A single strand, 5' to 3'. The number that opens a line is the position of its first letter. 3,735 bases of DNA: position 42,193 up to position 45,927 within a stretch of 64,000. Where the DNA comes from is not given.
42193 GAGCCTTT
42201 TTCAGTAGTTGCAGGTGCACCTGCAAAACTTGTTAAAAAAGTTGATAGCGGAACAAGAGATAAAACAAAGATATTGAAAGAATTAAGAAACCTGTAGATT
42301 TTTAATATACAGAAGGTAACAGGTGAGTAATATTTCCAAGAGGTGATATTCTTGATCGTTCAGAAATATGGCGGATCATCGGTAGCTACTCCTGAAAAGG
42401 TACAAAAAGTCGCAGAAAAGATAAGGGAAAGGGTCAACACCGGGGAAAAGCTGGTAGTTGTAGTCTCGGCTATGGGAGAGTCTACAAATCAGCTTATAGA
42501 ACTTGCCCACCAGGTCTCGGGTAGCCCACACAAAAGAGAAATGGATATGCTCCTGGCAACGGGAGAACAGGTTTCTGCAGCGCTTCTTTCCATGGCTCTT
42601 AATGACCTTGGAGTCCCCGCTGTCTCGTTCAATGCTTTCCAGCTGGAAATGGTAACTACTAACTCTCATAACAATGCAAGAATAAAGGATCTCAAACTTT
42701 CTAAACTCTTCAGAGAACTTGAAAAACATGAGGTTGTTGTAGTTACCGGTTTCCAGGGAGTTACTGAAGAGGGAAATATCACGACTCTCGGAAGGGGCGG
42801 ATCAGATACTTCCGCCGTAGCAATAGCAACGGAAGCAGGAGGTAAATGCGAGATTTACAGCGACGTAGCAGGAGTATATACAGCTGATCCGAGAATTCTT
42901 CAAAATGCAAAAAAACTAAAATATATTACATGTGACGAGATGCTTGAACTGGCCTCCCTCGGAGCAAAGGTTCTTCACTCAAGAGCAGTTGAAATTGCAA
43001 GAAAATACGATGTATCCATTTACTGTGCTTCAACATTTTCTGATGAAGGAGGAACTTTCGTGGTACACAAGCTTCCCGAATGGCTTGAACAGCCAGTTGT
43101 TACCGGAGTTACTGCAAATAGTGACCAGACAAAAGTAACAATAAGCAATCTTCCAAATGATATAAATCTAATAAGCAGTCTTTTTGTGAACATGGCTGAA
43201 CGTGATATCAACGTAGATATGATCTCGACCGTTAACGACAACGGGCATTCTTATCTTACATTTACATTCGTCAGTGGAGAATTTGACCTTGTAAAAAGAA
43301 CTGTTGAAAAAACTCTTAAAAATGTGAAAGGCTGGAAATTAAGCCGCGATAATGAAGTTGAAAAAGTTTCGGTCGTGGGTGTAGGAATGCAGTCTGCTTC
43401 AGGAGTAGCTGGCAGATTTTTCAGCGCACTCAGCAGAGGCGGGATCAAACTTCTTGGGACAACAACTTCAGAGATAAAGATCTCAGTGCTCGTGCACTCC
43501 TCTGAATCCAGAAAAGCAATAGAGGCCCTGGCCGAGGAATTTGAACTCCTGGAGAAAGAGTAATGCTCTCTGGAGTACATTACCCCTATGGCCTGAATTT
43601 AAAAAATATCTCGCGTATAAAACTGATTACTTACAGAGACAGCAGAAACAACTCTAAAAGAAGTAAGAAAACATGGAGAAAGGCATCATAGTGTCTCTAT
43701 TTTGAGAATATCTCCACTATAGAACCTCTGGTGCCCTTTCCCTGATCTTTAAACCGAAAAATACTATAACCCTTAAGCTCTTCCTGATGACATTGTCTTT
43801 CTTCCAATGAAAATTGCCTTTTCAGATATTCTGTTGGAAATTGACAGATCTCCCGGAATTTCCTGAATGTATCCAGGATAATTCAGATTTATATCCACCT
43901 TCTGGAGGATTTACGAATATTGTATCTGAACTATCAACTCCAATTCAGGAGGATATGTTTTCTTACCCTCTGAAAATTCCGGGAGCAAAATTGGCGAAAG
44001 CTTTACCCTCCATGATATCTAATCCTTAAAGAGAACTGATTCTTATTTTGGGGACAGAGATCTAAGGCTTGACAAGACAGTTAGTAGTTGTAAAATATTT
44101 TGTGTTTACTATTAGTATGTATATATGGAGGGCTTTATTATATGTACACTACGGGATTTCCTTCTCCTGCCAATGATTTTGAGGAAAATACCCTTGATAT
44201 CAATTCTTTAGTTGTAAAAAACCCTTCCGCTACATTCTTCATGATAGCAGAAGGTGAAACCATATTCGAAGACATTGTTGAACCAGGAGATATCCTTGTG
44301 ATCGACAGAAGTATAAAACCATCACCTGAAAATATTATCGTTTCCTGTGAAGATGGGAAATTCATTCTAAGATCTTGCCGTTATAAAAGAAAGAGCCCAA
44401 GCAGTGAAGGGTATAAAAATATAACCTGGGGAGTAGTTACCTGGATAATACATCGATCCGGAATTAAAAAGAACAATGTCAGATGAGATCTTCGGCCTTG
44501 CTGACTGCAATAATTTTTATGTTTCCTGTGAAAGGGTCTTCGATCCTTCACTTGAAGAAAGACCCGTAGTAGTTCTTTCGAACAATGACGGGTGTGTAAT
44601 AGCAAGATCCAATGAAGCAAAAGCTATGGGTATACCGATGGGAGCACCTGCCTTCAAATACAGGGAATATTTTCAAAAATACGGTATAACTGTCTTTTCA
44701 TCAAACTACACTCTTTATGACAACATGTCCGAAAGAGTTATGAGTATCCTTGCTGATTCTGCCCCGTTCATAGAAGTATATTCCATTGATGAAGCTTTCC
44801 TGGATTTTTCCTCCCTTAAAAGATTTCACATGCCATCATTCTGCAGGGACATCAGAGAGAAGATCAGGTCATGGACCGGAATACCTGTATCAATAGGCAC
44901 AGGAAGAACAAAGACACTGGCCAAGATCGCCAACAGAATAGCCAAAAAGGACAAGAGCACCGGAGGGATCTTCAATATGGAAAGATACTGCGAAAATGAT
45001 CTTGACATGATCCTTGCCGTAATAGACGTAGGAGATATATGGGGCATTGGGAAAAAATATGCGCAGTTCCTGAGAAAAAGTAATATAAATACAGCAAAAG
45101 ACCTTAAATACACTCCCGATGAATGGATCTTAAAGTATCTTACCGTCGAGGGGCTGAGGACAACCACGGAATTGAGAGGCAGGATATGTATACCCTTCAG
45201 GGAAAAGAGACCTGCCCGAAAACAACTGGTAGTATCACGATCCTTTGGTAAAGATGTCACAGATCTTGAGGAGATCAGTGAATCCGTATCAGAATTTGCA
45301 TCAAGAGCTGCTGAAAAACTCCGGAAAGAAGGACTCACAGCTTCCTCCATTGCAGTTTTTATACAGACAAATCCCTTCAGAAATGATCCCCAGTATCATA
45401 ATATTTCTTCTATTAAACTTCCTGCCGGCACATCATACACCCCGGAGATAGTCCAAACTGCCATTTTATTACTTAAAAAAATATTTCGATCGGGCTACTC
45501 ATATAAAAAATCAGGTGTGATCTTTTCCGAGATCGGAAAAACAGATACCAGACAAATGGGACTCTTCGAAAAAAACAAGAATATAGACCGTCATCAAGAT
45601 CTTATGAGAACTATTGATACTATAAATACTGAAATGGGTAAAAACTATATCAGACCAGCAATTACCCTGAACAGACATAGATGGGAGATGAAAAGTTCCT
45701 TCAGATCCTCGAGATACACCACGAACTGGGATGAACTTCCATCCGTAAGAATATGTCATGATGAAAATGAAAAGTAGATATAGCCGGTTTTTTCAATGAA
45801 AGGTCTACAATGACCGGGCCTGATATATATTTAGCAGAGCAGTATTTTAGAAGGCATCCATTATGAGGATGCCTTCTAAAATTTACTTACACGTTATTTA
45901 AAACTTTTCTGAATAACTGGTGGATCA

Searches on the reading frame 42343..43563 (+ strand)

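Call 38: search_protein_families(library=pfam, proteins=[window:42343-43563:+], max_evalue=0.0001)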
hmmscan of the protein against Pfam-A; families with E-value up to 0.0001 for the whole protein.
window:42343-43563:+ (406 aa): 3 families
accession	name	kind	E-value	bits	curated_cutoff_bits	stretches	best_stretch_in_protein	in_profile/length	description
PF00696.33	AA_kinase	-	5.9e-52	177.2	24.9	1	4-229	2-233/234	Amino acid kinase family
PF22468.2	ACT_9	-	5.2e-20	71.4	27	1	342-400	1-61/61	ACT domain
PF13840.12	ACT_7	-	5.6e-11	42.6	27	1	339-397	6-64/65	ACT domain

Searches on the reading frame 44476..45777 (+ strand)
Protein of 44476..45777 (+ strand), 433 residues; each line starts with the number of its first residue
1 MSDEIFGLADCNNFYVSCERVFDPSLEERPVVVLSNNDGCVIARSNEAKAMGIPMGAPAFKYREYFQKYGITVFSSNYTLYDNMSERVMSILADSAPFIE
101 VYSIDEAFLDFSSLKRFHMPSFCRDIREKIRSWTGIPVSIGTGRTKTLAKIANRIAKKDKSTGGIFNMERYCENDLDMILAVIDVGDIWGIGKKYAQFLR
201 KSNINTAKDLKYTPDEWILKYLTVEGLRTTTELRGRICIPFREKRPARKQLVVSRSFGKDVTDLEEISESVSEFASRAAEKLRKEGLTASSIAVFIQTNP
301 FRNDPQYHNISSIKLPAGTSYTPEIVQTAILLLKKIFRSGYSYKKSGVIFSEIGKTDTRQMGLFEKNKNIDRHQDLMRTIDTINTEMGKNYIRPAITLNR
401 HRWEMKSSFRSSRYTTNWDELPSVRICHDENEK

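Call 38: search_protein_families(library=pfam, proteins=[window:44476-45777:+], max_evalue=0.0001)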
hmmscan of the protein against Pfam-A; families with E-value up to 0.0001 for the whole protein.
window:44476-45777:+ (433 aa): 3 families
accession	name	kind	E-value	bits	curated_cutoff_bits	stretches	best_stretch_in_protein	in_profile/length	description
PF00817.25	IMS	-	8e-39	133.4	23.2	1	10-153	2-147/148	impB/mucB/samB family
PF11799.13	IMS_C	-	1.1e-24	87.3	20.7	1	248-363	1-109/109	impB/mucB/samB family C-terminal domain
PF13438.11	DUF4113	-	2.8e-17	62.9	24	1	374-424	1-51/51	Domain of unknown function (DUF4113)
